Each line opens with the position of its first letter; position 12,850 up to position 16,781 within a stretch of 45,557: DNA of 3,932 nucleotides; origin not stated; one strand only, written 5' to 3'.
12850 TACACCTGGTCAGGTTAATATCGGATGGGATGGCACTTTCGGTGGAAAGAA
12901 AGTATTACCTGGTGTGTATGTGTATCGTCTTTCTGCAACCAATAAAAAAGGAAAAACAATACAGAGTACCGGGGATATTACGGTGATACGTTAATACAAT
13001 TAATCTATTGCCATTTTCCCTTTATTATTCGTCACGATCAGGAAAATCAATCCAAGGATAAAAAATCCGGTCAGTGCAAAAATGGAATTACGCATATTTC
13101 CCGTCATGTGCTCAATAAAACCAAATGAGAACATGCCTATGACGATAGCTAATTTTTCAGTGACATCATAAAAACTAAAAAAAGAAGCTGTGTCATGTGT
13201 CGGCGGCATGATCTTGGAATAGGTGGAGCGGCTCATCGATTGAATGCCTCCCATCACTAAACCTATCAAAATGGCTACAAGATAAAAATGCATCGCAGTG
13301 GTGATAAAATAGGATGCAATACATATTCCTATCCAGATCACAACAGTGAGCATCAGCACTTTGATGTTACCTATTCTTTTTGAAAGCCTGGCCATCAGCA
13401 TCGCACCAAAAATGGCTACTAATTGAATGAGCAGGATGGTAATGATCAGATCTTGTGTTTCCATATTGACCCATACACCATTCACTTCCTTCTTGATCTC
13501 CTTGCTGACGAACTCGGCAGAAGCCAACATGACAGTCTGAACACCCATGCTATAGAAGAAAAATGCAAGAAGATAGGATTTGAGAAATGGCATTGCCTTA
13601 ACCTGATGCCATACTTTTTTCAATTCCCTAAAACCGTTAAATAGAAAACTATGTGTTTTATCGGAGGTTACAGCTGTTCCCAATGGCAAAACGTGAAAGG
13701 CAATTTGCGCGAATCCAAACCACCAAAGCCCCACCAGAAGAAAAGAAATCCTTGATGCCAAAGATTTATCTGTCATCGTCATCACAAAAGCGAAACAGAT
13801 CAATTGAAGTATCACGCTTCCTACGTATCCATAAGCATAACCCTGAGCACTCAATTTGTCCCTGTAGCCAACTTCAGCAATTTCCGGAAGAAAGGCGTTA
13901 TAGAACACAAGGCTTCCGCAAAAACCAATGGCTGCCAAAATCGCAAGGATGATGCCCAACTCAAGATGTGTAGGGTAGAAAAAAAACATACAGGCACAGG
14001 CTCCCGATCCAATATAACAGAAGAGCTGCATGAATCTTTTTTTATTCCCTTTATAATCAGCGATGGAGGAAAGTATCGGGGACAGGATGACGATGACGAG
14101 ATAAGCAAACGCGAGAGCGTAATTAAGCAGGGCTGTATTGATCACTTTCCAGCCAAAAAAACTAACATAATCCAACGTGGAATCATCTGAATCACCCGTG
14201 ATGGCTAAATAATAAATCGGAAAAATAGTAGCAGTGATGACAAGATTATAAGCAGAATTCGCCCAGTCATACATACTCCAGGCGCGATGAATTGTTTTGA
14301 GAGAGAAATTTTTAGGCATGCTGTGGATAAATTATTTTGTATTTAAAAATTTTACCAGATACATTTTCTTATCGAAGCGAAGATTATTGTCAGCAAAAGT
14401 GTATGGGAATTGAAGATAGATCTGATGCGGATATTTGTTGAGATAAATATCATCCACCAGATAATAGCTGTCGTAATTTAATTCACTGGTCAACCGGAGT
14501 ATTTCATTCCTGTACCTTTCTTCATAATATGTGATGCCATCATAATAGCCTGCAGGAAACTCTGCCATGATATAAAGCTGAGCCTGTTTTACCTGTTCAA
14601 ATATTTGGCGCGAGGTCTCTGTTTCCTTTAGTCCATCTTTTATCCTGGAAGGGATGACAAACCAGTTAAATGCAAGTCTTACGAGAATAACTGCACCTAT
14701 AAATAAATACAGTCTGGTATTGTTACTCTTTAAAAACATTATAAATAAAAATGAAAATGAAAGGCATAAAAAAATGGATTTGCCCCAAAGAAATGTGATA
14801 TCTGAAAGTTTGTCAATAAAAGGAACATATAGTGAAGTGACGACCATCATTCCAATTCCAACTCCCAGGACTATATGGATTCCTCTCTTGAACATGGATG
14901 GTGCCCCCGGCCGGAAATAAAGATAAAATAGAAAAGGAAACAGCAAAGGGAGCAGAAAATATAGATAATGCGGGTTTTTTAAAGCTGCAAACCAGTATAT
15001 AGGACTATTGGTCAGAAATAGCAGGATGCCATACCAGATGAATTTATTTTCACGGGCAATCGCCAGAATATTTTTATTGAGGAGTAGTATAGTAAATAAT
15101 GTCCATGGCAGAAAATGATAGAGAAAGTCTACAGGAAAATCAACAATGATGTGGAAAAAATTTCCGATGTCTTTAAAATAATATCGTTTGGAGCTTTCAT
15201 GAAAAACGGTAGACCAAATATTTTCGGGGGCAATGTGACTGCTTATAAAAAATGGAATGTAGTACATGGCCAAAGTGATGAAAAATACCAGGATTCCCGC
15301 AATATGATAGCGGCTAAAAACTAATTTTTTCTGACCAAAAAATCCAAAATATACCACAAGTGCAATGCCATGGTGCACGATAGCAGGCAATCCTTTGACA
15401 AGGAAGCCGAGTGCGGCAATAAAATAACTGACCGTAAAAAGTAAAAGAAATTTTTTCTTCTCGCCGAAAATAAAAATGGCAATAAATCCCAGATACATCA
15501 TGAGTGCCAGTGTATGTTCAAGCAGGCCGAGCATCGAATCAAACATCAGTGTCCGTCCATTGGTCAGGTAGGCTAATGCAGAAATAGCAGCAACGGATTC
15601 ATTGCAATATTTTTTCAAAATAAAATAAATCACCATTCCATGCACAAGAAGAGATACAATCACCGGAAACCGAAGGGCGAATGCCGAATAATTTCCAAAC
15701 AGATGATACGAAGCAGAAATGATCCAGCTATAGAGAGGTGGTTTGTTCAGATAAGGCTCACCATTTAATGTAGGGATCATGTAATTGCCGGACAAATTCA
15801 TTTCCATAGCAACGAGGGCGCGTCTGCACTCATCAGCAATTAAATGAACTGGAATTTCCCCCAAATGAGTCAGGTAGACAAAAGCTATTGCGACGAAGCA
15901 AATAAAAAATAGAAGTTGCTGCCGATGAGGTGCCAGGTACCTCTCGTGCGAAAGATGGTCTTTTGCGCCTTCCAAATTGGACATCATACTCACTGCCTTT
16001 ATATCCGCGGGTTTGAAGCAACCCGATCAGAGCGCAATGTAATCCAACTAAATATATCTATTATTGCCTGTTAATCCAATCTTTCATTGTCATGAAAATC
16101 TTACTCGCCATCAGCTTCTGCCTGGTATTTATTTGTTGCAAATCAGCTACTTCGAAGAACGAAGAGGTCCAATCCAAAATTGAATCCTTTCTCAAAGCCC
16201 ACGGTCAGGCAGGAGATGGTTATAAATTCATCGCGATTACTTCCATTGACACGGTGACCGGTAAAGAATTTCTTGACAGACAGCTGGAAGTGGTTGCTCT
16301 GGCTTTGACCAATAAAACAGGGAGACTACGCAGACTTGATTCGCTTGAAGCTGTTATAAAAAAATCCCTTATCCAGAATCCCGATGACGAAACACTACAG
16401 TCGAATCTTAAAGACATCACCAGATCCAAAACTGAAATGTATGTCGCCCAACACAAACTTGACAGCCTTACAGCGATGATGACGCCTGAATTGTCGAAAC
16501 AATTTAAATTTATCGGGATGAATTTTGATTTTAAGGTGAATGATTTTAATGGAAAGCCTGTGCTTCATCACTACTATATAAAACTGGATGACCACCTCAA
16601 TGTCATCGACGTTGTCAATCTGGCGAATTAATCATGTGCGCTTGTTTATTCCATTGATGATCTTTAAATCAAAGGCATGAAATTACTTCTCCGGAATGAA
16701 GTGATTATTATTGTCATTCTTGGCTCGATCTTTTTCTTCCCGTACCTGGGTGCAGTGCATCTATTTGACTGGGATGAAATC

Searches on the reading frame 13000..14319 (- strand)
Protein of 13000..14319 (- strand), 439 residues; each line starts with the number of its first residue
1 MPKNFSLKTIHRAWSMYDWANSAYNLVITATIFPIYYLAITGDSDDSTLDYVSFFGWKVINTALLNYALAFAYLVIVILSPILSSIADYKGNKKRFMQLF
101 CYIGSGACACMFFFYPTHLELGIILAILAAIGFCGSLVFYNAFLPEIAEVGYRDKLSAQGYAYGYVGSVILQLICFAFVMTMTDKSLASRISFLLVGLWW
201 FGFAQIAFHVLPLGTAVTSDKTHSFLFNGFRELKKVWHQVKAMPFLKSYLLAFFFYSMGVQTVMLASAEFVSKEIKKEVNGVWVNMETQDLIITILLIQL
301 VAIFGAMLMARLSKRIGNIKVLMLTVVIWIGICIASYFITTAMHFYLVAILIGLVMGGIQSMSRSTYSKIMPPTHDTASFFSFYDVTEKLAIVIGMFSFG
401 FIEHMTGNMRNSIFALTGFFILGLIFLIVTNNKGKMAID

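Call 7: search_protein_families(library=pfam, proteins=[window:13000-14319:-], max_evalue=0.001)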
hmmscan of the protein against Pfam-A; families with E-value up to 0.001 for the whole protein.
window:13000-14319:- (439 aa): 2 families
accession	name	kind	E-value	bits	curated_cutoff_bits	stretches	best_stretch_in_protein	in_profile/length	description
PF11700.14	ATG22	-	3.6e-69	234.2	24.1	2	149-432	186-474/482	Vacuole effluxer Atg22 like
PF07690.21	MFS_1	-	6.4e-12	45.5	33.4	2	250-429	2-173/347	Major Facilitator Superfamily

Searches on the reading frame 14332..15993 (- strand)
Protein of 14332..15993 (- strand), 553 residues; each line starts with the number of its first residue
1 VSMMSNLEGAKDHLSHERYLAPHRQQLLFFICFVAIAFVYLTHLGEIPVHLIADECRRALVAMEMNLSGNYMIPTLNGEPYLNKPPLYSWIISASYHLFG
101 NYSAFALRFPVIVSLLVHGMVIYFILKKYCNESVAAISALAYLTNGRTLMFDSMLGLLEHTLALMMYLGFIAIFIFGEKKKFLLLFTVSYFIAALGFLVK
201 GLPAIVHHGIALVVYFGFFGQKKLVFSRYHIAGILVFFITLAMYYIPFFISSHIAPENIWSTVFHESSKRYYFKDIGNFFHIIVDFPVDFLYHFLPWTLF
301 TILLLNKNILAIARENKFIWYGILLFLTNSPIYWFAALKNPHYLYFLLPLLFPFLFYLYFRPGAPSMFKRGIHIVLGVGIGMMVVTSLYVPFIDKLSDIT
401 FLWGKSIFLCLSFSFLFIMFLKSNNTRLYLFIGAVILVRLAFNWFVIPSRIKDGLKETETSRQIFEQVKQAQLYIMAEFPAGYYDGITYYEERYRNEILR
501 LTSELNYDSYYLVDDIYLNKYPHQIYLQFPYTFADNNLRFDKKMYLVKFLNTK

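Call 7: search_protein_families(library=pfam, proteins=[window:14332-15993:-], max_evalue=0.001)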
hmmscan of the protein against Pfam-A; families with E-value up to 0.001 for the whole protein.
window:14332-15993:- (553 aa): 1 family
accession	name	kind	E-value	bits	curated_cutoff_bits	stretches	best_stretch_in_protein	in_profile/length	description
PF13231.12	PMT_2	-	1.4e-12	48.5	26.1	1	83-242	1-155/160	Dolichyl-phosphate-mannose-protein mannosyltransferase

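Call 45: search_protein_families(library=ncbifam, proteins=[window:14332-15993:-], max_evalue=0.001)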
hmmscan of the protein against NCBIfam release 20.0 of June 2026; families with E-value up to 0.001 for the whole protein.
window:14332-15993:- (553 aa): 1 family
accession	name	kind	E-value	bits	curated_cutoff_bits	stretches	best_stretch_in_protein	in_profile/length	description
NF009784.2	PRK13279.1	equivalog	9.8e-12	44.2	567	1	30-507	8-485/539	lipid IV(A) 4-amino-4-deoxy-L-arabinosyltransferase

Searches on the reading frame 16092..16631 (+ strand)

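Call 7: search_protein_families(library=pfam, proteins=[window:16092-16631:+], max_evalue=0.001)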
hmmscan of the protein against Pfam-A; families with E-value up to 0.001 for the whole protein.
window:16092-16631:+ (179 aa): 0 families

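Call 45: search_protein_families(library=ncbifam, proteins=[window:16092-16631:+], max_evalue=0.001)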
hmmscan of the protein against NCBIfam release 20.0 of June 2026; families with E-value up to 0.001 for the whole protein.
window:16092-16631:+ (179 aa): 0 families

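Call 46: search_protein_families(library=pfam, proteins=[window:16092-16631:+], max_evalue=10)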
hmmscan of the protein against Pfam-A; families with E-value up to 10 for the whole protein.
window:16092-16631:+ (179 aa): 1 family
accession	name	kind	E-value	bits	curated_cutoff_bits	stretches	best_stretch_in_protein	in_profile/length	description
PF16244.11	DUF4901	-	0.042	14.4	27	1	66-172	47-142/148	YcdB, YcdC repeated domain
